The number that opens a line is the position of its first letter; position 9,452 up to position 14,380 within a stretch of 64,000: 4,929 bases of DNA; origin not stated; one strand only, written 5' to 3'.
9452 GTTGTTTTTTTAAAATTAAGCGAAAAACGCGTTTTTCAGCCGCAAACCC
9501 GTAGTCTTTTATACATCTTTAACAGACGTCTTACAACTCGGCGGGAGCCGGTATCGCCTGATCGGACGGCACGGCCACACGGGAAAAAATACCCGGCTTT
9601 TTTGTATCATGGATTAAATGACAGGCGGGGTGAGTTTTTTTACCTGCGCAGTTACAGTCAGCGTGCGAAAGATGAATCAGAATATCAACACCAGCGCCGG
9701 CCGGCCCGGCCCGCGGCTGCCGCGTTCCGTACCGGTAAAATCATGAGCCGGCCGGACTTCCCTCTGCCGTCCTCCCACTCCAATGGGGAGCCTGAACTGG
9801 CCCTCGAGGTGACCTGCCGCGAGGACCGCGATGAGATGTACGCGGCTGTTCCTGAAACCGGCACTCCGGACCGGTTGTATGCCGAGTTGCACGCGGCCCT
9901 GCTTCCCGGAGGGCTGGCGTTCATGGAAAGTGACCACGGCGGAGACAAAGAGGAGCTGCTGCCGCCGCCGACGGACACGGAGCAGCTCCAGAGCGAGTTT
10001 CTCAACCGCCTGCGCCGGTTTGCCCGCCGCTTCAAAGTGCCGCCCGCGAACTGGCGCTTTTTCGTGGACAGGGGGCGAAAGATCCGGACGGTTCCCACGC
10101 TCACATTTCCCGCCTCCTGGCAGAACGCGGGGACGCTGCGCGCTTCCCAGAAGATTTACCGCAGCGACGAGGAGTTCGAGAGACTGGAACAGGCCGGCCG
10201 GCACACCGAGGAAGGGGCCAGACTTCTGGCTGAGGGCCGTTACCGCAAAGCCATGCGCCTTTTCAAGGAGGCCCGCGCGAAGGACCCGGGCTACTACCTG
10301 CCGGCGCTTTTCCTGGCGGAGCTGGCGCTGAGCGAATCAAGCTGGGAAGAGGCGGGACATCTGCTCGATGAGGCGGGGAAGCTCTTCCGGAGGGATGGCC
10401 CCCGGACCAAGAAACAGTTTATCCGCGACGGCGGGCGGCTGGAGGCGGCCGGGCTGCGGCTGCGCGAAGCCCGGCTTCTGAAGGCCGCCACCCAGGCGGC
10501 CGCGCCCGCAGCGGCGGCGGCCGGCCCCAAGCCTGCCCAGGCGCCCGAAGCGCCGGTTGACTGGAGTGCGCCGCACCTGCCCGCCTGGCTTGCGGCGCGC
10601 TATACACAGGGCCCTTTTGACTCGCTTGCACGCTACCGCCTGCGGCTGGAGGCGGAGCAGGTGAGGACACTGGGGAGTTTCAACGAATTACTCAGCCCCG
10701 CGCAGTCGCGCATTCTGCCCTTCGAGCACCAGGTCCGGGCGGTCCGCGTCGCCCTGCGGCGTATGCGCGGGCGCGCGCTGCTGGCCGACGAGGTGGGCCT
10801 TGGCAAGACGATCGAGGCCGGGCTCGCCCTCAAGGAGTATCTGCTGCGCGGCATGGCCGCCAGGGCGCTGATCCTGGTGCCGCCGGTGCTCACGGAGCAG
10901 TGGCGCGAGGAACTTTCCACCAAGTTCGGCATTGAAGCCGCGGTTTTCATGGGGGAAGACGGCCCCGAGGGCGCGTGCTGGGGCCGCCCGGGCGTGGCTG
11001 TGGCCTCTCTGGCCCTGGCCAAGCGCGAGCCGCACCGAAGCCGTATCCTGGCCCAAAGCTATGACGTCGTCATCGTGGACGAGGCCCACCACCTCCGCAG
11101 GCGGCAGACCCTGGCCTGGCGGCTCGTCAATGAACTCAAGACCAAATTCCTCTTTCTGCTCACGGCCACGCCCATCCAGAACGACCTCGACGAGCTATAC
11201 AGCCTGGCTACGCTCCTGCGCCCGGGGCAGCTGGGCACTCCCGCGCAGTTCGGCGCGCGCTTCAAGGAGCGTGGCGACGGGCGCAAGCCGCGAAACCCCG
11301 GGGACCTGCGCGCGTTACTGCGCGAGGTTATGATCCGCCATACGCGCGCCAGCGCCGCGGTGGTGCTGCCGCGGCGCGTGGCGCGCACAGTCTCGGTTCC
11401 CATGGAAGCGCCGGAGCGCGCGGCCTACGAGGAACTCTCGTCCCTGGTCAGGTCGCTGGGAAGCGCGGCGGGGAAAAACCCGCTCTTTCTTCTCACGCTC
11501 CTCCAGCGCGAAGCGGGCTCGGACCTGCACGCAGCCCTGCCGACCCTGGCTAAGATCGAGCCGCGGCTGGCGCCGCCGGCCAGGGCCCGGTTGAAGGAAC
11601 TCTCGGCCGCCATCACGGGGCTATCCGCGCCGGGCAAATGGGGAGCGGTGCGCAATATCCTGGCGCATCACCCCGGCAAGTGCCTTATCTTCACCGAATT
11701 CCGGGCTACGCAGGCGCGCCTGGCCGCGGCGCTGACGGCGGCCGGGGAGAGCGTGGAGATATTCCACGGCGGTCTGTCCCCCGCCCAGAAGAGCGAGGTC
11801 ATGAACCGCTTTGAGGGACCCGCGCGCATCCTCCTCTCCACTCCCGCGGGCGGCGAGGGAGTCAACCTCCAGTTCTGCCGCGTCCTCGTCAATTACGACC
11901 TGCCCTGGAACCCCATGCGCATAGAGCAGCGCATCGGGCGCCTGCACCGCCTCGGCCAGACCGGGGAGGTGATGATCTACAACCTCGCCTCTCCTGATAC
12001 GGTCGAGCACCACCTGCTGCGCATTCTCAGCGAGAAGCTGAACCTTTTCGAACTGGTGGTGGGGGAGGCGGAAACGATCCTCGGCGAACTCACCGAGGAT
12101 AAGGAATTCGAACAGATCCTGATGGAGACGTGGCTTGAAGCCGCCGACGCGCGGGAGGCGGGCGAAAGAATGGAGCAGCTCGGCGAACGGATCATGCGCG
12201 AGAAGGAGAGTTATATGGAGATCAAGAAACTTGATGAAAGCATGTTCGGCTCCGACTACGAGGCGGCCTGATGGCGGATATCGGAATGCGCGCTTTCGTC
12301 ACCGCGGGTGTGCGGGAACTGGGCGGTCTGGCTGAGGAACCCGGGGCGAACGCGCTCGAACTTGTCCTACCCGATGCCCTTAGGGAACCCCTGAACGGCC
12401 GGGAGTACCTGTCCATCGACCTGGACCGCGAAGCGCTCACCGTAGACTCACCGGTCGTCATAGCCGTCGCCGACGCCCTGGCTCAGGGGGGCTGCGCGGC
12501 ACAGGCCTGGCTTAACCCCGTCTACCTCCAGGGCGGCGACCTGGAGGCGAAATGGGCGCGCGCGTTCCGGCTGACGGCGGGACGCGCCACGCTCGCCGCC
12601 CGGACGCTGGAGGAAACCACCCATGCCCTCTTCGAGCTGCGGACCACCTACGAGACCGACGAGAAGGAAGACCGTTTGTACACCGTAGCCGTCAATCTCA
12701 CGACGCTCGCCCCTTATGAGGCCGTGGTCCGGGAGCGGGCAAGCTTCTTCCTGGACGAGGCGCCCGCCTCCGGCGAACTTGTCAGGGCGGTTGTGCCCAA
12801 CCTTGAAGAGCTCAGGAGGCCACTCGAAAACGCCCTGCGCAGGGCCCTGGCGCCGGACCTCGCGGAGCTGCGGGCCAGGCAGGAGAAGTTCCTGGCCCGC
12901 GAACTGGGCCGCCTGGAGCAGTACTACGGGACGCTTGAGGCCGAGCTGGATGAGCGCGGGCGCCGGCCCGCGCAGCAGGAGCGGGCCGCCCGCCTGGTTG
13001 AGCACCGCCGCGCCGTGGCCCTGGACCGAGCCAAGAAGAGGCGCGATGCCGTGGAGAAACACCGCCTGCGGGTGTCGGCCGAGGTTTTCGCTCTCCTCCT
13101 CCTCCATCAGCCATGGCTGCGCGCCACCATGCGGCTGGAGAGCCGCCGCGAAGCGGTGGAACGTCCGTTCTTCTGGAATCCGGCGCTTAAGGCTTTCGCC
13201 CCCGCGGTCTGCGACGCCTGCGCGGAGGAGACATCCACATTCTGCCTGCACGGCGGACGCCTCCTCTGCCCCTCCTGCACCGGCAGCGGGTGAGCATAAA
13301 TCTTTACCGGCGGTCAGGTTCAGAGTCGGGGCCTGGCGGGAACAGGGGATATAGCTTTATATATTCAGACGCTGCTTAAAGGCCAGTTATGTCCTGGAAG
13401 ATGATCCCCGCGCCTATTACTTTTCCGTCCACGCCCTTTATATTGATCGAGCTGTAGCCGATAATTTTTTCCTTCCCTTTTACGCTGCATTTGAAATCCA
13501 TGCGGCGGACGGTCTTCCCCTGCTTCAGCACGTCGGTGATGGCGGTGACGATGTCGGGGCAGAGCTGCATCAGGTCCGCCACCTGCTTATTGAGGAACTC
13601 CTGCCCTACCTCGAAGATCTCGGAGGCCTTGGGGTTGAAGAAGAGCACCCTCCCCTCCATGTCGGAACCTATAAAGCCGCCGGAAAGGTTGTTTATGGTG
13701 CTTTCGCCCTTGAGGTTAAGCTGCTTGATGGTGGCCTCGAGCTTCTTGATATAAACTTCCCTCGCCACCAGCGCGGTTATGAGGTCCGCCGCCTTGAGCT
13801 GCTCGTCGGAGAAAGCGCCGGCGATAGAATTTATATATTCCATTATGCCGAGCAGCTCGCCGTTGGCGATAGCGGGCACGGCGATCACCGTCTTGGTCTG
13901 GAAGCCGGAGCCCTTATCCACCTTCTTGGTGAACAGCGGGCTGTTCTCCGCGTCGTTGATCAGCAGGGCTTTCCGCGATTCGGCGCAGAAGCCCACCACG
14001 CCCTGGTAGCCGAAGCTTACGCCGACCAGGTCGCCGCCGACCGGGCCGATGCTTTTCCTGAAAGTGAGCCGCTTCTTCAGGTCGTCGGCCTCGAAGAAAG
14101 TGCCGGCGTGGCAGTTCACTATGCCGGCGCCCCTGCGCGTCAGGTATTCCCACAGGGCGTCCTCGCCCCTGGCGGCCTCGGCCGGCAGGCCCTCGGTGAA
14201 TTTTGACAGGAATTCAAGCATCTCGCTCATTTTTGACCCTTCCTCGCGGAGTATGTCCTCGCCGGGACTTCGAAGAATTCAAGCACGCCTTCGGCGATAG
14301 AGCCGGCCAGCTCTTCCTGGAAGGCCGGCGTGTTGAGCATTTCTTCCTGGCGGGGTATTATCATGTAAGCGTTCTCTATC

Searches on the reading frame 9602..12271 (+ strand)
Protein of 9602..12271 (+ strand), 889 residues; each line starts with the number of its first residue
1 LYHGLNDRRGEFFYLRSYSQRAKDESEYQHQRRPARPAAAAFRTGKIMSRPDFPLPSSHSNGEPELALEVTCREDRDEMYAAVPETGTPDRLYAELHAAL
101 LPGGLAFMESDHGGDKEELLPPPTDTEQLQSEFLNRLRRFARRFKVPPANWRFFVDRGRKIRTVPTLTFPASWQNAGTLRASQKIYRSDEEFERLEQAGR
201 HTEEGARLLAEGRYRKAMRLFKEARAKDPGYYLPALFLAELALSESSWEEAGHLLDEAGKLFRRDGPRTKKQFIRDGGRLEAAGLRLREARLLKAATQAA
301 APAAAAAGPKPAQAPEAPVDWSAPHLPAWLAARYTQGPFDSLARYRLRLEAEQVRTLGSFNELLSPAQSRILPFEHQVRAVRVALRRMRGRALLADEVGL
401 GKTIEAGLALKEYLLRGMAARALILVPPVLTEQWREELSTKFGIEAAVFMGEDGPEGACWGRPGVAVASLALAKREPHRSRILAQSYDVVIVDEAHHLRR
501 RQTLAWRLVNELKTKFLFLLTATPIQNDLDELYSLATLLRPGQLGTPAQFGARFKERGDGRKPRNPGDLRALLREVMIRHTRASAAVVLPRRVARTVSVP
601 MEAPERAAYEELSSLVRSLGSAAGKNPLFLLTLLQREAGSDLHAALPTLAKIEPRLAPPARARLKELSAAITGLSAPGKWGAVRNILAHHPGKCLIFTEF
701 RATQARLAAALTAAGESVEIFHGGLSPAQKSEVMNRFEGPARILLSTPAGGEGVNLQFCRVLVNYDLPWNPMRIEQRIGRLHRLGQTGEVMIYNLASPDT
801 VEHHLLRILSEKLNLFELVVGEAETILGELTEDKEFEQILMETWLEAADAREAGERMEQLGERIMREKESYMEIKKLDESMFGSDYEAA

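Call 78: search_protein_families(library=pfam, max_evalue=0.00001, proteins=[window:9602-12271:+])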
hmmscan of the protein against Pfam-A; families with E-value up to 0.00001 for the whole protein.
window:9602-12271:+ (889 aa): 5 families
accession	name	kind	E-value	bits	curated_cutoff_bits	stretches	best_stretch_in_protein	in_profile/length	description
PF00176.29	SNF2-rel_dom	-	4.3e-31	108.5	24.9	1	376-611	1-251/290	SNF2-related domain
PF00271.37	Helicase_C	-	4.2e-23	82.2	23.5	1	681-785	4-110/110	Helicase conserved C-terminal domain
PF04851.21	ResIII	-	2.2e-11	44.4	22.5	1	374-525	5-163/164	Type III restriction enzyme, res subunit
PF14559.12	TPR_19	-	5.4e-08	33.5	25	1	208-267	1-59/68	Tetratricopeptide repeat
PF00270.35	DEAD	-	7.4e-06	26.2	26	0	376-530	3-165/167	DEAD/DEAH box helicase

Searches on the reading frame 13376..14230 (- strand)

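Call 78: search_protein_families(library=pfam, max_evalue=0.00001, proteins=[window:13376-14230:-])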
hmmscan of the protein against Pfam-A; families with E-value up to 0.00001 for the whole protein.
window:13376-14230:- (284 aa): 4 families
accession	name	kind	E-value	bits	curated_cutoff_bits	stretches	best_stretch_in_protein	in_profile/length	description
PF01590.32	GAF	-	8e-09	36.6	22.4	1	76-158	53-132/133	GAF domain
PF13426.13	PAS_9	-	1.5e-07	32.1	27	1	186-282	4-102/103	PAS domain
PF08448.16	PAS_4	-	4.3e-07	30.6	23.1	1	182-282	4-106/110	PAS fold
PF13185.12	GAF_2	-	2e-06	28.5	28.6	1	26-156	7-132/136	GAF domain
